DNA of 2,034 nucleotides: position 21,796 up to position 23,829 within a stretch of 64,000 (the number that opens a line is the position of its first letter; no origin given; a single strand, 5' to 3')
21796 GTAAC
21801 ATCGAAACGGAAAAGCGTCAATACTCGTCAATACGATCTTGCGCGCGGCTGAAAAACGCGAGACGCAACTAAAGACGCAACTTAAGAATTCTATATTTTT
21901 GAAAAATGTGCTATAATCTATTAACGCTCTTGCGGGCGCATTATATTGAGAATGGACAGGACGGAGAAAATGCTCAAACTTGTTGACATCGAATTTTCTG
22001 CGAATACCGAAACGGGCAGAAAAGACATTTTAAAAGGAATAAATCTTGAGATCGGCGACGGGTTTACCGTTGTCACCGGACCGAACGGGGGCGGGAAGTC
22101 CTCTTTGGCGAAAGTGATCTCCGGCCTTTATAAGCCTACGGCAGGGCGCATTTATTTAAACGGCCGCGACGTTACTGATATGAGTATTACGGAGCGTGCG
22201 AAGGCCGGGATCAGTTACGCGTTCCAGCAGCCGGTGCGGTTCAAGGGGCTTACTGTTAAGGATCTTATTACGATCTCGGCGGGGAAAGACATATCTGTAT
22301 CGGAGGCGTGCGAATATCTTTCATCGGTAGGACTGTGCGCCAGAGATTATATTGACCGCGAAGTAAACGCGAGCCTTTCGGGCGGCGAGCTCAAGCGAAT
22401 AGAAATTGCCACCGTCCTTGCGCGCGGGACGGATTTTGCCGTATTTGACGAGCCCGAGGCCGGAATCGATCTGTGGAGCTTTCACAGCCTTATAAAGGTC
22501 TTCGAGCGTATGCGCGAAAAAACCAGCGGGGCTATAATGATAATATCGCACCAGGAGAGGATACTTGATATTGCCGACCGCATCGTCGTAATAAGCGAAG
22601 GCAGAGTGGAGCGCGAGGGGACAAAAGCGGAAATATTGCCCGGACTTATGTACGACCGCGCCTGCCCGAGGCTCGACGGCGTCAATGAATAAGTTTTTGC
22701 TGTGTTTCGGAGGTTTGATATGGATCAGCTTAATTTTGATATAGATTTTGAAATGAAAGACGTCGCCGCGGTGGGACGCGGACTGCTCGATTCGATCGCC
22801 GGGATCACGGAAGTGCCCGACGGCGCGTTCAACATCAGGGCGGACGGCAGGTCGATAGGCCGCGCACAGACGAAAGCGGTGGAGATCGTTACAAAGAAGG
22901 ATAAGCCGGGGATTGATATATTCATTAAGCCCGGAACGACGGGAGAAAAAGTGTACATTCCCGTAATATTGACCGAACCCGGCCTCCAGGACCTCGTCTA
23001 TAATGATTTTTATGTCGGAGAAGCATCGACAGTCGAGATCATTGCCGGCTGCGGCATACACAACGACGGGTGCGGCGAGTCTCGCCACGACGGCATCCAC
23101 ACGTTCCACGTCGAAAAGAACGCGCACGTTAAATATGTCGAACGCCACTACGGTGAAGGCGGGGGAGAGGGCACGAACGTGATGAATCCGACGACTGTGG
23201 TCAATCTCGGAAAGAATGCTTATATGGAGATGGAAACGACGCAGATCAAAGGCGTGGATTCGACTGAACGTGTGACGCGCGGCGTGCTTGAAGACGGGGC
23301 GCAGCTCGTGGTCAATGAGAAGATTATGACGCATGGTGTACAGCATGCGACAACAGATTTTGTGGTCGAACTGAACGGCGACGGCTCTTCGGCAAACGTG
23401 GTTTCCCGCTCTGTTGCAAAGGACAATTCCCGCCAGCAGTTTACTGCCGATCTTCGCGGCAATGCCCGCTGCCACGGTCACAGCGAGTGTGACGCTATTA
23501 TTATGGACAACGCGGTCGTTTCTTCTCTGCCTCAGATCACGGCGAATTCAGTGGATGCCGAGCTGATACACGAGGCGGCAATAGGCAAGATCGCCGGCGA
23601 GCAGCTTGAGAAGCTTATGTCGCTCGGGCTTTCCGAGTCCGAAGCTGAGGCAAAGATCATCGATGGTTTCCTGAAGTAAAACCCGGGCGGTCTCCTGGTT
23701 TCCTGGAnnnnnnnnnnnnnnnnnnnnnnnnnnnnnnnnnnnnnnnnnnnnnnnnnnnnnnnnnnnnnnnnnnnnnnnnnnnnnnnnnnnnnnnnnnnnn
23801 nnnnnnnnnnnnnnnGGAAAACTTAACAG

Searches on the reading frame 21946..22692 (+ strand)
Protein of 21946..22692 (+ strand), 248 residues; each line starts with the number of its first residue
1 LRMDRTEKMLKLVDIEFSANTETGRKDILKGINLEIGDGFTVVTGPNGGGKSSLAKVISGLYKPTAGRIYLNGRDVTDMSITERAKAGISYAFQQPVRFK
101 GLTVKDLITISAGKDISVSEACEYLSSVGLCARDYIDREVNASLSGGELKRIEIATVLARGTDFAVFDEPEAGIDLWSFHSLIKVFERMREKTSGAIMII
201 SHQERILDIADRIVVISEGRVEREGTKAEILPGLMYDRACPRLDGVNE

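Call 65: search_protein_families(library=pfam, proteins=[window:21946-22692:+], max_evalue=0.0001)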
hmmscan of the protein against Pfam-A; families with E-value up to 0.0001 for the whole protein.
window:21946-22692:+ (248 aa): 3 families
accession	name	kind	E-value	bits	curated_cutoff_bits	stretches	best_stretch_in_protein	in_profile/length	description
PF00005.33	ABC_tran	-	3.2e-25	89.8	25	1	29-171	1-136/137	ABC transporter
PF02463.25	SMC_N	-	4.1e-10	39.9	40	1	30-218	16-213/220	RecF/RecN/SMC N terminal domain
PF13304.12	AAA_21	-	3.8e-08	34.2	27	0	127-208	221-304/304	AAA domain, putative AbiEii toxin, Type IV TA system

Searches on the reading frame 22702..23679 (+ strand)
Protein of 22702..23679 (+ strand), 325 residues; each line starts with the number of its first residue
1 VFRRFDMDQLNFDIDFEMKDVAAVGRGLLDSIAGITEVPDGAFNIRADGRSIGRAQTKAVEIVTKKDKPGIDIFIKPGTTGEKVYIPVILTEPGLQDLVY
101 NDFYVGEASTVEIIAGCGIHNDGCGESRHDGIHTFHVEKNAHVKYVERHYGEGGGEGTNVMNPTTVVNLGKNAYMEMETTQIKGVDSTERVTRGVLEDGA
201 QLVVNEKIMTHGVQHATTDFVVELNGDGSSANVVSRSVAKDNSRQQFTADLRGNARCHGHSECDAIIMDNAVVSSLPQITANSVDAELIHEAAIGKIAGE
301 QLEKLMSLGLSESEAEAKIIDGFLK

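Call 65: search_protein_families(library=pfam, proteins=[window:22702-23679:+], max_evalue=0.0001)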
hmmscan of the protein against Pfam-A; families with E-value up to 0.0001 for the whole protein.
window:22702-23679:+ (325 aa): 1 family
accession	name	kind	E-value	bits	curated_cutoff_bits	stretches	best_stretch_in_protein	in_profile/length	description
PF01458.23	SUFBD_core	-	5e-23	82.2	27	1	105-323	18-232/232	SUF system FeS cluster assembly, SufBD core domain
